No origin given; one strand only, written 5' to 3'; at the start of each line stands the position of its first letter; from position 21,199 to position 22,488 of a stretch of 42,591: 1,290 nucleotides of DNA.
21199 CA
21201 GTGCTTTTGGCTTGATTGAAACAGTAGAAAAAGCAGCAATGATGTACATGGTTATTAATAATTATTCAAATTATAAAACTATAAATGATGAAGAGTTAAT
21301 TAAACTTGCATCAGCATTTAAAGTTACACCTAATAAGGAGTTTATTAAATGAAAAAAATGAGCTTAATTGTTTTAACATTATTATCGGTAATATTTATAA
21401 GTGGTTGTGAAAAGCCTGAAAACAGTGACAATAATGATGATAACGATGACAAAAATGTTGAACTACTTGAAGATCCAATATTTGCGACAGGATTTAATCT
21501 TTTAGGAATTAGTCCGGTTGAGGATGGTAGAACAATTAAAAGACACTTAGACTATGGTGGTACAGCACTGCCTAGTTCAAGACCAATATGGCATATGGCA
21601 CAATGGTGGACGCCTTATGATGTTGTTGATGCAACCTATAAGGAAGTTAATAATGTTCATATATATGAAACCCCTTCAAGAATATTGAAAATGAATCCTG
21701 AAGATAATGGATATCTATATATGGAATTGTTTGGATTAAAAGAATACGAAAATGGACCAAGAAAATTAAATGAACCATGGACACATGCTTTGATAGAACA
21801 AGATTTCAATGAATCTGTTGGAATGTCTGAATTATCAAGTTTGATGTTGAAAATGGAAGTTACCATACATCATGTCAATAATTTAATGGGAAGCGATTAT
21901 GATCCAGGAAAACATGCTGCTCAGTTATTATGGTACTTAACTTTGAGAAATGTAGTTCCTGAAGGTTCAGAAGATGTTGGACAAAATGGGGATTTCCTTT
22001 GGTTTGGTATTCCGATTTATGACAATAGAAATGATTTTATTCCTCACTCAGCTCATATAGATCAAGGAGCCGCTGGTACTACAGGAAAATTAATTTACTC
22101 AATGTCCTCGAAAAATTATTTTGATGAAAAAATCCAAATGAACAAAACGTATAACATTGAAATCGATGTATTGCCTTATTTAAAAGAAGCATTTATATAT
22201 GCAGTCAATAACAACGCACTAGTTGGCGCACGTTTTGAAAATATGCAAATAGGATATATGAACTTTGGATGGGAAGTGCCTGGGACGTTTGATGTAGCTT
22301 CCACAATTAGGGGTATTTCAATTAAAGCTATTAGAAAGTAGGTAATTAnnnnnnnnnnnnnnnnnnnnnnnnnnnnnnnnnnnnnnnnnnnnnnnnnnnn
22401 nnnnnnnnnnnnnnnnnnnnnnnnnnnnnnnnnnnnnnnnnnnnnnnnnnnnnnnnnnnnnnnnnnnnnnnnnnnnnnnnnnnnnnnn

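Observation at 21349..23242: Tandem paralogues of an unassigned ~300-aa family, one lipoprotein and one cytoplasmic, translationally coupled to rhaD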

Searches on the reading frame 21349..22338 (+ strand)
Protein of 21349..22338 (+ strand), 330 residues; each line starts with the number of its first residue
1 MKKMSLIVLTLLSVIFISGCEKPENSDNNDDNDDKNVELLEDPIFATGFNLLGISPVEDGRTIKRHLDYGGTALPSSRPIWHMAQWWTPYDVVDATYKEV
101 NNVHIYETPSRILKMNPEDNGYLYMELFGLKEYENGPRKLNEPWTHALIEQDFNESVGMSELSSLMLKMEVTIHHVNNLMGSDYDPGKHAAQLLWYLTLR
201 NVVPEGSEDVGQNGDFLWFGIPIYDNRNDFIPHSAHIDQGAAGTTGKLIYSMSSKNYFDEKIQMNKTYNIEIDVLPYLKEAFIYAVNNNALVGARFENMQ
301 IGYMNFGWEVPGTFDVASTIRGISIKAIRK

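Call 4: search_protein_families(library=pfam, proteins=[window:21349-22338:+], max_evalue=1)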
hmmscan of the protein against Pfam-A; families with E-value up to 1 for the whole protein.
window:21349-22338:+ (330 aa): 0 families

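Call 7: search_protein_families(library=ncbifam, proteins=[window:21349-22338:+], max_evalue=1)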
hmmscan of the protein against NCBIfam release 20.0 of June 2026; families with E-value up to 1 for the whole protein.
window:21349-22338:+ (330 aa): 3 families
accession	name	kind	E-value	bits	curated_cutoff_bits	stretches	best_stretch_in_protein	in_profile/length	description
NF033193.2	lipo_NDxxF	hypoth_equivalog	0.0057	16.4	60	1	2-69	1-70/199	NDxxF motif lipoprotein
NF041428.1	TrsH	subfamily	0.092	12.8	150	1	1-37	1-35/149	TrsH/TraH family protein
TIGR02898.1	spore_YhcN_YlaJ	subfamily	0.19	12.1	99.75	0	8-38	3-34/158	YhcN/YlaJ family sporulation lipoprotein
